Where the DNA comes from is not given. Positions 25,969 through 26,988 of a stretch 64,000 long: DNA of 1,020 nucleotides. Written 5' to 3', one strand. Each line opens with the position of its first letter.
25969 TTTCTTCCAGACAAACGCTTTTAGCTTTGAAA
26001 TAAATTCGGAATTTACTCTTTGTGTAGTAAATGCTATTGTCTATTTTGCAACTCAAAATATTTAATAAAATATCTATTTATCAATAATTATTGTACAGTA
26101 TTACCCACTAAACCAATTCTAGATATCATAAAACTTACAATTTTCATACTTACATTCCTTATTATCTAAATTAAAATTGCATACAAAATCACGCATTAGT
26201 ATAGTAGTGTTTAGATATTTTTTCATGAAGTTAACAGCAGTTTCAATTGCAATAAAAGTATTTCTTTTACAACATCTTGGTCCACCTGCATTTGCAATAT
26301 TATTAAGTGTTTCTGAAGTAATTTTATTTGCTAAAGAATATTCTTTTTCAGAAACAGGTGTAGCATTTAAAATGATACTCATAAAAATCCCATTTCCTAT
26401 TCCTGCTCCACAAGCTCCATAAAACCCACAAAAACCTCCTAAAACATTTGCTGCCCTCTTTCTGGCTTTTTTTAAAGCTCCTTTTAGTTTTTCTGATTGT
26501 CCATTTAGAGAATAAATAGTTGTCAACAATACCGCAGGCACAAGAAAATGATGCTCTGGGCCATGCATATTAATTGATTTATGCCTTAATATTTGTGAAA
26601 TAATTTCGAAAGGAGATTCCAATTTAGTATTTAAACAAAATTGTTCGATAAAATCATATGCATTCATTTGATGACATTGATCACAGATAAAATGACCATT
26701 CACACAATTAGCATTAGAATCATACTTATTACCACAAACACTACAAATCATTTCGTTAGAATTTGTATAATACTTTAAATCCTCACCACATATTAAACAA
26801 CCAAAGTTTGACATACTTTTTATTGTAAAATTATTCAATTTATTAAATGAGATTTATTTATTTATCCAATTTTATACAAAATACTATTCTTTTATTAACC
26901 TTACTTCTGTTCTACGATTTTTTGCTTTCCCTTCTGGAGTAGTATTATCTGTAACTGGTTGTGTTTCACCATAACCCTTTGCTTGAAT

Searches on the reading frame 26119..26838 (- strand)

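Call 3: search_protein_families(library=pfam, proteins=[window:26119-26838:-], max_evalue=0.01)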
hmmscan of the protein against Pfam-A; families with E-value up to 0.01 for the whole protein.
window:26119-26838:- (239 aa): 1 family
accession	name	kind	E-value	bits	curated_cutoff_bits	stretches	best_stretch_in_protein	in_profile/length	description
PF18978.5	DUF5714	-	1.3e-63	214.1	26.2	1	64-237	1-173/173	Family of unknown function (DUF5714)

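Call 4: search_protein_families(library=ncbifam, proteins=[window:26119-26838:-], max_evalue=0.01)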
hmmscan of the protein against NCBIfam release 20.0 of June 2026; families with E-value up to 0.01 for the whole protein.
window:26119-26838:- (239 aa): 1 family
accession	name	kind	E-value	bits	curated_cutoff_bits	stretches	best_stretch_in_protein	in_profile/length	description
NF045648.2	2X_seleno_MbdU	exception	2.8e-43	148.5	600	1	13-238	40-267/468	metal-binding double selenoprotein MbdU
